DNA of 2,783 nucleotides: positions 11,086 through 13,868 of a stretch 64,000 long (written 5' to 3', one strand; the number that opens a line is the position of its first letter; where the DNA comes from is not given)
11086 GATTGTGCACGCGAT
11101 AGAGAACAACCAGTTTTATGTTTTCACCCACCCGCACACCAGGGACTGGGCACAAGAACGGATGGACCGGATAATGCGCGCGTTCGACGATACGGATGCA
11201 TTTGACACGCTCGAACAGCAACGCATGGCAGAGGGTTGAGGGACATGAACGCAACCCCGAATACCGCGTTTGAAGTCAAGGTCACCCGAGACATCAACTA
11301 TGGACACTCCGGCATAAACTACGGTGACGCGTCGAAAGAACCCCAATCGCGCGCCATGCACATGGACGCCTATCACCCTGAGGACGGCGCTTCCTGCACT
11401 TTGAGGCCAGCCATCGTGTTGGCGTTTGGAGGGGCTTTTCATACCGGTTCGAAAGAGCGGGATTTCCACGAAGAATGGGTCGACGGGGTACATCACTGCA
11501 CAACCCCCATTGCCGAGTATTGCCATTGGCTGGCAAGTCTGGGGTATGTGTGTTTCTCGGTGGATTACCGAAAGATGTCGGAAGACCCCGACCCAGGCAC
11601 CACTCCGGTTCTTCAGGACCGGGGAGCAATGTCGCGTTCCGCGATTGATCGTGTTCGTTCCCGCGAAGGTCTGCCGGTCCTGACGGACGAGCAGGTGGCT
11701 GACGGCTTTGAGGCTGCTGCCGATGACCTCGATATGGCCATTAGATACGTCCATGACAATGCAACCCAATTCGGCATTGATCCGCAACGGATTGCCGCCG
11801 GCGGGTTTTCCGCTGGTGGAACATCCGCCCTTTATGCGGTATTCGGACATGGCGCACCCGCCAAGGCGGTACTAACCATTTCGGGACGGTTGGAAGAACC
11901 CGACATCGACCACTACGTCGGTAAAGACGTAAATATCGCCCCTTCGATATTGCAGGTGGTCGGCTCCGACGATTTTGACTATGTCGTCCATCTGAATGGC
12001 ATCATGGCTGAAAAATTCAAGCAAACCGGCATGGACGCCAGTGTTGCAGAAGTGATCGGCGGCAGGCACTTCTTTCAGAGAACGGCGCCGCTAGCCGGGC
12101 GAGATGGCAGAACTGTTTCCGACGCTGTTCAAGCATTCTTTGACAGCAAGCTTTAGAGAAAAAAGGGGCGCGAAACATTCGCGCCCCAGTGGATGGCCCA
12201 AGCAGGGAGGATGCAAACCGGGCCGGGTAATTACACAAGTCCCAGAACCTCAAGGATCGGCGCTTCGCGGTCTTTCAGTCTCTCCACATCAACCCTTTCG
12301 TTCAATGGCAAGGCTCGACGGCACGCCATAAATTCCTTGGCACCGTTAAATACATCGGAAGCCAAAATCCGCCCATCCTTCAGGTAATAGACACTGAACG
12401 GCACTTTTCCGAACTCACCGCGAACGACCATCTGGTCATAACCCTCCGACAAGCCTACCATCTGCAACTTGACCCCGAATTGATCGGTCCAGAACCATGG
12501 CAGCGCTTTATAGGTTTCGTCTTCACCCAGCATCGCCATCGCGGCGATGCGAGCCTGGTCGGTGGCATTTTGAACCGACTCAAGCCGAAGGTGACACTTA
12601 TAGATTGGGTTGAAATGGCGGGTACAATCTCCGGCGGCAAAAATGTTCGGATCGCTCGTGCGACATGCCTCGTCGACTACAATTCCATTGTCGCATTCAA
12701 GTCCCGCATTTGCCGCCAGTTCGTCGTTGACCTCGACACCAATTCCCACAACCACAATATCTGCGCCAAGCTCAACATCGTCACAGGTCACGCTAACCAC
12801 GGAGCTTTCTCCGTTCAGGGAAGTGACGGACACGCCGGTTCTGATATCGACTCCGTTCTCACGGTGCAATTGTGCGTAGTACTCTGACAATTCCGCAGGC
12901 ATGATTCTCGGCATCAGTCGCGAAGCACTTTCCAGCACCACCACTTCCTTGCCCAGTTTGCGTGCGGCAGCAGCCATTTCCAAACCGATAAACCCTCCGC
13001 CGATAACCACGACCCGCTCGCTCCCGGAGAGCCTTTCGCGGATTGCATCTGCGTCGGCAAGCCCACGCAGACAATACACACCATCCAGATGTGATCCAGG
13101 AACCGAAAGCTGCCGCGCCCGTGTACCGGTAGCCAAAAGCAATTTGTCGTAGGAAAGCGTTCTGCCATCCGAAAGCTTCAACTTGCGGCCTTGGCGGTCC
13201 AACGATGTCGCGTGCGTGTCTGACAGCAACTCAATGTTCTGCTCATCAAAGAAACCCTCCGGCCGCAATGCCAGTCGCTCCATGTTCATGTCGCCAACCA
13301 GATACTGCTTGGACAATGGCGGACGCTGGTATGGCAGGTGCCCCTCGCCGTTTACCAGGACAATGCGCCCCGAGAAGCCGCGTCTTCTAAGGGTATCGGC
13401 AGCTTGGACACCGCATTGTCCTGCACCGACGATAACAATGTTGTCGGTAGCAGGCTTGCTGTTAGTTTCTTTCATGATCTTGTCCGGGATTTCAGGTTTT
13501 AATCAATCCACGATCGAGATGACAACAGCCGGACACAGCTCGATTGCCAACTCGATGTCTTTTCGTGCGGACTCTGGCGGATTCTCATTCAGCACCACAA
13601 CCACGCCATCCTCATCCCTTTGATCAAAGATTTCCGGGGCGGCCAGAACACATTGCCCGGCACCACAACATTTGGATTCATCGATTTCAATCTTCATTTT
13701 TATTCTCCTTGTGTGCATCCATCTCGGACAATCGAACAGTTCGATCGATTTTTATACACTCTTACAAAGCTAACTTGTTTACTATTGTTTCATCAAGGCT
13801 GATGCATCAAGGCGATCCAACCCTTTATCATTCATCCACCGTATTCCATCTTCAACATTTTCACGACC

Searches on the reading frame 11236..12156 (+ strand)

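Call 7: search_protein_families(library=pfam, proteins=[window:11236-12156:+], max_evalue=0.00001)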
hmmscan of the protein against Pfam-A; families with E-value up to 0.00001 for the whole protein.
window:11236-12156:+ (306 aa): 4 families
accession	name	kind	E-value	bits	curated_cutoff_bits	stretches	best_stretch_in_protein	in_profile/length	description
PF20434.5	BD-FAE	-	8.5e-13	48.7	26.8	1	157-201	62-106/215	BD-FAE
PF07859.19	Abhydrolase_3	-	2.8e-07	30.9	25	0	158-199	45-86/210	alpha/beta hydrolase fold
PF00135.34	COesterase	-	2.7e-06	27.1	27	0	163-202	162-201/515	Carboxylesterase family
PF01738.24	DLH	-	3.5e-06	27.2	21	1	84-301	24-209/217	Dienelactone hydrolase family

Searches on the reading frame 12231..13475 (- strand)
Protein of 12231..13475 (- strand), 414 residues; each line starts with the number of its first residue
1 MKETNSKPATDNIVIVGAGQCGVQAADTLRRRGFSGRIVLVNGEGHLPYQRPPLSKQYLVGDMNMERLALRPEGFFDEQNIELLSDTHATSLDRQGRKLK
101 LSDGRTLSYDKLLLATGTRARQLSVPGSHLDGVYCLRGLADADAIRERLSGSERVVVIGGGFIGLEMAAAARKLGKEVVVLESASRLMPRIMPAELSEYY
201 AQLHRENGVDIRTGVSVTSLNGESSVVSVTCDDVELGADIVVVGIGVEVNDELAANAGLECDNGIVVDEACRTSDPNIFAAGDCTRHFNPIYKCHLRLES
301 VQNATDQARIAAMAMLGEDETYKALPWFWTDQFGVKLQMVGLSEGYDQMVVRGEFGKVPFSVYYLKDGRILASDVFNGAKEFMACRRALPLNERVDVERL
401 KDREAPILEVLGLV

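Call 7: search_protein_families(library=pfam, proteins=[window:12231-13475:-], max_evalue=0.00001)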
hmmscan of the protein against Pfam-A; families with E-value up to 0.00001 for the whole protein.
window:12231-13475:- (414 aa): 8 families
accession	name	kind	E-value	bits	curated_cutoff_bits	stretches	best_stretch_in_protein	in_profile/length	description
PF07992.20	Pyr_redox_2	-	8.6e-77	258.9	26.1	1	12-308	2-291/291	Pyridine nucleotide-disulphide oxidoreductase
PF14759.12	Reductase_C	-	3.2e-25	88.9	25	1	327-407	1-81/85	Reductase C-terminal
PF00070.33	Pyr_redox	-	3.4e-23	82.4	22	1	154-231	1-79/82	Pyridine nucleotide-disulphide oxidoreductase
PF13738.12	Pyr_redox_3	-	1.8e-12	47.5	30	0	156-184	1-30/305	Pyridine nucleotide-disulphide oxidoreductase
PF01266.30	DAO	-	7.6e-12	45.8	27.9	0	154-184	1-31/353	FAD dependent oxidoreductase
PF13450.12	NAD_binding_8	-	1.5e-07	32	21.9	0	157-187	1-31/68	NAD(P)-binding Rossmann-like domain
PF03486.20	HI0933_like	-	1.8e-06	28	50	0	154-189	2-37/244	HI0933-like protein Rossmann domain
PF01134.28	GIDA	-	1.9e-06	27.6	22.1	0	155-181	2-28/391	Glucose inhibited division protein A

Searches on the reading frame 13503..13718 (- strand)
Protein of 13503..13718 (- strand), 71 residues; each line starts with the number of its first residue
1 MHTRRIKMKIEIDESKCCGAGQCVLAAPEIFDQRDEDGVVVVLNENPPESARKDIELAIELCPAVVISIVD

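Call 7: search_protein_families(library=pfam, proteins=[window:13503-13718:-], max_evalue=0.00001)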
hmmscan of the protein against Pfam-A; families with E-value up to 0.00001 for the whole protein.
window:13503-13718:- (71 aa): 3 families
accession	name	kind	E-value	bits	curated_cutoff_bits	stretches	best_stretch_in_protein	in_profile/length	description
PF13370.11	Fer4_13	-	2e-12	48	24.5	1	12-67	1-56/58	4Fe-4S single cluster domain of Ferredoxin I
PF13459.11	Fer4_15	-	1.7e-08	35.5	22.4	1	10-69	1-66/66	4Fe-4S single cluster domain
PF06902.16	Fer4_19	-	1.3e-06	28.8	24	1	7-64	5-56/64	Divergent 4Fe-4S mono-cluster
